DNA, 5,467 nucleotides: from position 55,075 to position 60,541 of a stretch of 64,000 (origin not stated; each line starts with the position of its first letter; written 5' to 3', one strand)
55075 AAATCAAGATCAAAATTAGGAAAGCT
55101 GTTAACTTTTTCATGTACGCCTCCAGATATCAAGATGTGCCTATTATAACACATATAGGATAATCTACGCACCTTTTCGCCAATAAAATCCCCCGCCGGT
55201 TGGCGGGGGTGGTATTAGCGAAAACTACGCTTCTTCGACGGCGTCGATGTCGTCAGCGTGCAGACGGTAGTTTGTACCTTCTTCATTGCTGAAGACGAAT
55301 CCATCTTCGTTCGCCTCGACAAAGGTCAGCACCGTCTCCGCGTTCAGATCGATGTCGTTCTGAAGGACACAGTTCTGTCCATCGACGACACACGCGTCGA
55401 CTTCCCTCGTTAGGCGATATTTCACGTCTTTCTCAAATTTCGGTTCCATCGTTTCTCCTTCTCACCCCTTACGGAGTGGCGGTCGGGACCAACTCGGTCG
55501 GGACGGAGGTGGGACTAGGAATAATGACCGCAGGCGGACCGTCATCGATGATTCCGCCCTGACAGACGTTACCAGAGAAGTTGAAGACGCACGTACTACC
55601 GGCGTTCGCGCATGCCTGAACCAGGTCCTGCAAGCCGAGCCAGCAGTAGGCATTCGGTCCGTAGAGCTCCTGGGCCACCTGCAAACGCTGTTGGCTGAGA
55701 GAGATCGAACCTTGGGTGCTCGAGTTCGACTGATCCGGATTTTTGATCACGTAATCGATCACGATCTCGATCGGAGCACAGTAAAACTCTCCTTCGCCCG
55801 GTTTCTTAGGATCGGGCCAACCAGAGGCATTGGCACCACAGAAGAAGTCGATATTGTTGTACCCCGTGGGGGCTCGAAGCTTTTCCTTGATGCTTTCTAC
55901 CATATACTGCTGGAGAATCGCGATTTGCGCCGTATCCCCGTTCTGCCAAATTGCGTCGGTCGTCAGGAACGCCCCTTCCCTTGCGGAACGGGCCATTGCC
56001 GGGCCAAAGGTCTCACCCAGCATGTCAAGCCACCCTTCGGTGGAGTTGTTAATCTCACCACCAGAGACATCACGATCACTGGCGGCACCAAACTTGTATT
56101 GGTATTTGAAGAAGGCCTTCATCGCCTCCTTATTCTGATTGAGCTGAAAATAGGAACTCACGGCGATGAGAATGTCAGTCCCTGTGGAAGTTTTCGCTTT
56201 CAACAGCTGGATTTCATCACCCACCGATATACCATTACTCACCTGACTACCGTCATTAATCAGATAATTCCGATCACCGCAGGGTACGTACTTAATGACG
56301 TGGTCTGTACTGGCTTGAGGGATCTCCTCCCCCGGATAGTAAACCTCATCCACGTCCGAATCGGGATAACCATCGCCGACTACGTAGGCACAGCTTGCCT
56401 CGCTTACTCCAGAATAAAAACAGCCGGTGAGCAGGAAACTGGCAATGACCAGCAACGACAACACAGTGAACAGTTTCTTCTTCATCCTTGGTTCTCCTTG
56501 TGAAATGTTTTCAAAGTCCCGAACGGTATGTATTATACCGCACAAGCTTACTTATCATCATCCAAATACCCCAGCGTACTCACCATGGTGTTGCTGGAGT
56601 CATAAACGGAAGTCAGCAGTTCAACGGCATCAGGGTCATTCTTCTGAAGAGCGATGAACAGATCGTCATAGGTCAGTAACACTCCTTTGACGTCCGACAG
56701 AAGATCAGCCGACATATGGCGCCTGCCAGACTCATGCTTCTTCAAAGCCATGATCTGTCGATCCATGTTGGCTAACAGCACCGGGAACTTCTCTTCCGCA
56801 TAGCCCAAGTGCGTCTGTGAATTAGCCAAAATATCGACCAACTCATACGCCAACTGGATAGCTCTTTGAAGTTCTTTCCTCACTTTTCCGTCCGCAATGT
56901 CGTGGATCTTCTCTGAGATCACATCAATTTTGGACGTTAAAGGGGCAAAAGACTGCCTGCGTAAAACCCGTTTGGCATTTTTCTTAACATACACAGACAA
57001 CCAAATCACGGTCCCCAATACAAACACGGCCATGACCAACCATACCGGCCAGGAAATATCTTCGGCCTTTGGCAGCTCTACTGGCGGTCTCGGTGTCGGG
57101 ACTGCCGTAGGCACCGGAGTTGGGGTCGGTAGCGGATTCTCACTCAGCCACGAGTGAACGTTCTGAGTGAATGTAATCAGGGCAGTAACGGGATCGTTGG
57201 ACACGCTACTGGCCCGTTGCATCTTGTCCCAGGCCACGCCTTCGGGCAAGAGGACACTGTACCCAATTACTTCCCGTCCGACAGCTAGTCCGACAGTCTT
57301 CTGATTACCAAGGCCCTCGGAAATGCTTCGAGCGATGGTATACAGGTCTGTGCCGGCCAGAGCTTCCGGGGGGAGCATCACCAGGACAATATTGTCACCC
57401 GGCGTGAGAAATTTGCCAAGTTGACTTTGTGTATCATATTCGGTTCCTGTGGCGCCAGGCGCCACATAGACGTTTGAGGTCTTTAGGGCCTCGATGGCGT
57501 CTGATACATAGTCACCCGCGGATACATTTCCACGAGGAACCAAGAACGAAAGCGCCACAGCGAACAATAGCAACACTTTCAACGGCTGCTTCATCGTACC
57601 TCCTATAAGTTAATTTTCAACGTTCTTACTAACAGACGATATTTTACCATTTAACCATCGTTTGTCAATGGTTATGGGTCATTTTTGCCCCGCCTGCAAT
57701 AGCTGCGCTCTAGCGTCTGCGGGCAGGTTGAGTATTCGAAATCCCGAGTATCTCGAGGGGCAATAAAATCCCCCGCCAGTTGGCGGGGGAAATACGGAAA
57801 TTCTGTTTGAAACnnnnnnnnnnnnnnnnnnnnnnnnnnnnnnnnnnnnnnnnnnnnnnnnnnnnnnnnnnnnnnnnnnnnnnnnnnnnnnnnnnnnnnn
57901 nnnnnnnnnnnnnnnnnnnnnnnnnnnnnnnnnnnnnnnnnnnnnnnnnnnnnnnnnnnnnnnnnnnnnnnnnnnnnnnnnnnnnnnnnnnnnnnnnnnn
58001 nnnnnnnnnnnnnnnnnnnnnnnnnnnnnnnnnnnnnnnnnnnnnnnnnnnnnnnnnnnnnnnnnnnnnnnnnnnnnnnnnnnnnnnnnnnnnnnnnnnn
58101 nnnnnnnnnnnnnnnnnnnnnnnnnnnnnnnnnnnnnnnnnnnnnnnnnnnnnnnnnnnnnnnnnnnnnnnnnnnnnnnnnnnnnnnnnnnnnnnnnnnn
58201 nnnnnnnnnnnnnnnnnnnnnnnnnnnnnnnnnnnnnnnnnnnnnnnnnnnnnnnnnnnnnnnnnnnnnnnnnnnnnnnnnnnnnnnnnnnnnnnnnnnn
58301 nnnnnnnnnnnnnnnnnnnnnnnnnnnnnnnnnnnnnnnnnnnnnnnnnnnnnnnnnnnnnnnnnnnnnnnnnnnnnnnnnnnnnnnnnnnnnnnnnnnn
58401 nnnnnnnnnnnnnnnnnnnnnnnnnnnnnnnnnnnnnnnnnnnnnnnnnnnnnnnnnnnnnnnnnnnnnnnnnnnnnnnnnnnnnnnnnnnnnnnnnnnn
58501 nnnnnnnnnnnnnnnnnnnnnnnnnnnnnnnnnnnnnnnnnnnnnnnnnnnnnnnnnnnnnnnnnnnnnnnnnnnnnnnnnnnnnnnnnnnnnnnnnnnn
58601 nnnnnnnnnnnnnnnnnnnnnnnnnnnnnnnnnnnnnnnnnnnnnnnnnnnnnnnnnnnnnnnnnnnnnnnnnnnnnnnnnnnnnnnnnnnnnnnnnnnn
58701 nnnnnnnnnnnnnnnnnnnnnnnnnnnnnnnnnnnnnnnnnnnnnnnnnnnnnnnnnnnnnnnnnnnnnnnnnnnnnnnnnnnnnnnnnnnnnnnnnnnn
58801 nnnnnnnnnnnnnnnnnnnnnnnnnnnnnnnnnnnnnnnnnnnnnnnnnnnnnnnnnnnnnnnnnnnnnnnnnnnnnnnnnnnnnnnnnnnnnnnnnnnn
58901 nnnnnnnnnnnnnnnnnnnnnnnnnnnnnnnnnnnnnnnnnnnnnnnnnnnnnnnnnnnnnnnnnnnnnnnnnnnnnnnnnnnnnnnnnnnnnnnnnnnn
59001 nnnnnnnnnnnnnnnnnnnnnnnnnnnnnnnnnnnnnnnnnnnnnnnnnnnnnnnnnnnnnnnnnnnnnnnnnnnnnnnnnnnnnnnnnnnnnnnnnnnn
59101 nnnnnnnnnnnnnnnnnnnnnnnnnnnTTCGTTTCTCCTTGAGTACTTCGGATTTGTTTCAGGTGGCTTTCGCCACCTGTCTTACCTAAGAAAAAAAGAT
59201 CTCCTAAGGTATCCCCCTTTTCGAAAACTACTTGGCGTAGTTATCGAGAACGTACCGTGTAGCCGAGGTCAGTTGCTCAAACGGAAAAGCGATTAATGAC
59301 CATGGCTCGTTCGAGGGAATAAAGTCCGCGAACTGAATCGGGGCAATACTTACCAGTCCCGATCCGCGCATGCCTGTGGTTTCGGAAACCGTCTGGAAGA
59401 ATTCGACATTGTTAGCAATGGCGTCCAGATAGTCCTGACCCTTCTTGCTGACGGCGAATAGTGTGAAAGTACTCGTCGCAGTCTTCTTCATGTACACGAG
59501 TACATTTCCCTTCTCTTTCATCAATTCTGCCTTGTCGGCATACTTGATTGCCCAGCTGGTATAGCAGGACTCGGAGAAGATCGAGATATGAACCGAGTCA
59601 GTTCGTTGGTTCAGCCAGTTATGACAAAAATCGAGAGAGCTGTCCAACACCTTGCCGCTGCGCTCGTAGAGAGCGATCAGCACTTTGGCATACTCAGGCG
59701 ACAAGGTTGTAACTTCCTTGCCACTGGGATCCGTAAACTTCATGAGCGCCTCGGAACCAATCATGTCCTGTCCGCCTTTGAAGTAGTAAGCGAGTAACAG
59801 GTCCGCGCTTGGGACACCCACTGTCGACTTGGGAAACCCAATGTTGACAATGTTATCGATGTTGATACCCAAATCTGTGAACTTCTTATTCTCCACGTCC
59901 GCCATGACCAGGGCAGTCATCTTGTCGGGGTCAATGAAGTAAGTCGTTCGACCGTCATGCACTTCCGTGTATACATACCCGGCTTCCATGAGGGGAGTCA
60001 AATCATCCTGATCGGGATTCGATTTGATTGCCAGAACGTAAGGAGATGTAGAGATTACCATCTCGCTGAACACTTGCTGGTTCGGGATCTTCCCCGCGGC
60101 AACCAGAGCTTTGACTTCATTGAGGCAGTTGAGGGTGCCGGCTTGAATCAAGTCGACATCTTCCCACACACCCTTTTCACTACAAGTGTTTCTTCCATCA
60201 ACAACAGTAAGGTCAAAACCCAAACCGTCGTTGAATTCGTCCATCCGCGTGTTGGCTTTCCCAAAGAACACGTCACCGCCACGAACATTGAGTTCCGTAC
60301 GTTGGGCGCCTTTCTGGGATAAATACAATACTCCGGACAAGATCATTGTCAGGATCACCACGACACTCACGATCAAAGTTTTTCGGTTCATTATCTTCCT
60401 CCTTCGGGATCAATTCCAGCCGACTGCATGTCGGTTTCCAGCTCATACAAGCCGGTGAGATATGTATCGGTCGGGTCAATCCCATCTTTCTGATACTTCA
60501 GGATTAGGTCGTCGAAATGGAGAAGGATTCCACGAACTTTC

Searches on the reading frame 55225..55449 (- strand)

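Call 4: search_protein_families(library=pfam, proteins=[window:55225-55449:-], max_evalue=0.1)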
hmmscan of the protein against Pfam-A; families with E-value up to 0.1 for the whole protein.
window:55225-55449:- (74 aa): 1 family
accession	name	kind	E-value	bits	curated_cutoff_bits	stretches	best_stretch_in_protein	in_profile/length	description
PF17892.7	Cadherin_5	-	0.047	14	26.5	1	3-59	5-62/98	Cadherin-like domain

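Call 5: search_protein_families(library=ncbifam, proteins=[window:55225-55449:-], max_evalue=0.1)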
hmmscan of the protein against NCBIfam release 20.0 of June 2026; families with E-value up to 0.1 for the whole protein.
window:55225-55449:- (74 aa): 0 families

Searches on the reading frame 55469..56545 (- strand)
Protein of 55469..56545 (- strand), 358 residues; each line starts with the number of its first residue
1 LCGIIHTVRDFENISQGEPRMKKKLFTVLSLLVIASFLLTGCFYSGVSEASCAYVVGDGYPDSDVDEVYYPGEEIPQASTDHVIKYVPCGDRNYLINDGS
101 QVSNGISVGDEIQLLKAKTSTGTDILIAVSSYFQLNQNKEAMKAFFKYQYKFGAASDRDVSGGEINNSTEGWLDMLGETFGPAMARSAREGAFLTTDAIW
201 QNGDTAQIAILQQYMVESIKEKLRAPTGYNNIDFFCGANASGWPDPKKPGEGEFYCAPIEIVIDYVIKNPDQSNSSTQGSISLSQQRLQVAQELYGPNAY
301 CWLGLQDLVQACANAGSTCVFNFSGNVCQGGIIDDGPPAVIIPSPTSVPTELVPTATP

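Call 4: search_protein_families(library=pfam, proteins=[window:55469-56545:-], max_evalue=0.1)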
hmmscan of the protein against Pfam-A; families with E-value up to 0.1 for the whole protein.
window:55469-56545:- (358 aa): 0 families

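Call 5: search_protein_families(library=ncbifam, proteins=[window:55469-56545:-], max_evalue=0.1)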
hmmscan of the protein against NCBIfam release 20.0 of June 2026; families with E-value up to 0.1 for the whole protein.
window:55469-56545:- (358 aa): 1 family
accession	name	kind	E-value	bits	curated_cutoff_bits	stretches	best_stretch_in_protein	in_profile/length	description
NF033224.1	PmrR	equivalog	0.046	13.6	30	0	20-38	4-22/29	LpxT activity modulator PmrR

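Call 6: search_protein_families(library=phrogs, proteins=[window:55469-56545:-], max_evalue=0.1)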
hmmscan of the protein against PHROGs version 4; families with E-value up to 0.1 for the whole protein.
window:55469-56545:- (358 aa): 2 families
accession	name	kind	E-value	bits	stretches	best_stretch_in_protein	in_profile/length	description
phrog_31970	-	unknown function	4.1e-22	79.9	1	25-308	15-317/340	-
phrog_200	-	other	0.0011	19.1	1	20-233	75-250/379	lipoprotein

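Call 7: search_protein_families(library=padloc, proteins=[window:55469-56545:-], max_evalue=0.1)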
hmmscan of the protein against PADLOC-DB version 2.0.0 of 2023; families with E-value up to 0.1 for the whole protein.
window:55469-56545:- (358 aa): 0 families

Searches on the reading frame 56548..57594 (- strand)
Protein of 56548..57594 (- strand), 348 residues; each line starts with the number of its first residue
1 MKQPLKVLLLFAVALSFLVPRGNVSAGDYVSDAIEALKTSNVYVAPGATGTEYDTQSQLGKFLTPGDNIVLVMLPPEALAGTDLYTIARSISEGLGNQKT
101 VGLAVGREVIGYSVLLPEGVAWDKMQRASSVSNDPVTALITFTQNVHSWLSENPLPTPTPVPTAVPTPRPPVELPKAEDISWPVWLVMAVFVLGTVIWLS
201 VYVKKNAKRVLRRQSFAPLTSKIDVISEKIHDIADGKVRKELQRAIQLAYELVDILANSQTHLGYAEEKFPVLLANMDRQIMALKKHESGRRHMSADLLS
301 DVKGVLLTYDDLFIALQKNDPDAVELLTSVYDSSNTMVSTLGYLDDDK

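Call 4: search_protein_families(library=pfam, proteins=[window:56548-57594:-], max_evalue=0.1)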
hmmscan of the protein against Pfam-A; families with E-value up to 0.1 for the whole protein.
window:56548-57594:- (348 aa): 0 families

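Call 5: search_protein_families(library=ncbifam, proteins=[window:56548-57594:-], max_evalue=0.1)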
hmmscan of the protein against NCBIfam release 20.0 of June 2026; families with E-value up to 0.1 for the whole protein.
window:56548-57594:- (348 aa): 1 family
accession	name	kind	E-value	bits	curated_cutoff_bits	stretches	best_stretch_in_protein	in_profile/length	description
NF053819.1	EF0750_LPXTG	subfamily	0.068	13.7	47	0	130-205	28-104/105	EF2685/EF0750 family sortase-dependent surface protein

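Call 6: search_protein_families(library=phrogs, proteins=[window:56548-57594:-], max_evalue=0.1)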
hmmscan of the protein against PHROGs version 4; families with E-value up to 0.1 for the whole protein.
window:56548-57594:- (348 aa): 1 family
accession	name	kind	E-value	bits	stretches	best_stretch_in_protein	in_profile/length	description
phrog_33784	-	moron, auxiliary metabolic gene and host takeover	1.8e-05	25.4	1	3-216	2-209/234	membrane protein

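Call 7: search_protein_families(library=padloc, proteins=[window:56548-57594:-], max_evalue=0.1)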
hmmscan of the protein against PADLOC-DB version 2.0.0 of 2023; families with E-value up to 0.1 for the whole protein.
window:56548-57594:- (348 aa): 0 families

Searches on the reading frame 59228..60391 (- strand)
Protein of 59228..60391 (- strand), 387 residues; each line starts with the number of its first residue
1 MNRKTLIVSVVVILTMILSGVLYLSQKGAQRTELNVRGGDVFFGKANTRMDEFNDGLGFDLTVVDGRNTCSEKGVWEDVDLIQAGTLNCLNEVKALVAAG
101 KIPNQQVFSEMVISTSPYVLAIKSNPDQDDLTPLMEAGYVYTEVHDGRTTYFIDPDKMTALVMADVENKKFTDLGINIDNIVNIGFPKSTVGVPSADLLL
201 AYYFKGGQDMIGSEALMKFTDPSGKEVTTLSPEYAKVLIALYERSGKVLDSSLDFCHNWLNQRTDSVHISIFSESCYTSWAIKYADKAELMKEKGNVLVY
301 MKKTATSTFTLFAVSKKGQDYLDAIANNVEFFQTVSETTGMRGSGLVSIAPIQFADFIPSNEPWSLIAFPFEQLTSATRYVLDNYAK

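Call 4: search_protein_families(library=pfam, proteins=[window:59228-60391:-], max_evalue=0.1)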
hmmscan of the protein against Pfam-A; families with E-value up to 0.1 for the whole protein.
window:59228-60391:- (387 aa): 0 families

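Call 5: search_protein_families(library=ncbifam, proteins=[window:59228-60391:-], max_evalue=0.1)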
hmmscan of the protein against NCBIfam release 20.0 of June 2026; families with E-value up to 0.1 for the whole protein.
window:59228-60391:- (387 aa): 0 families

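Call 6: search_protein_families(library=phrogs, proteins=[window:59228-60391:-], max_evalue=0.1)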
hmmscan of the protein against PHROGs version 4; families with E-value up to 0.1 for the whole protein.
window:59228-60391:- (387 aa): 0 families

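Call 7: search_protein_families(library=padloc, proteins=[window:59228-60391:-], max_evalue=0.1)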
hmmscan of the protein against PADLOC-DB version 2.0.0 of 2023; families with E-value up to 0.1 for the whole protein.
window:59228-60391:- (387 aa): 0 families
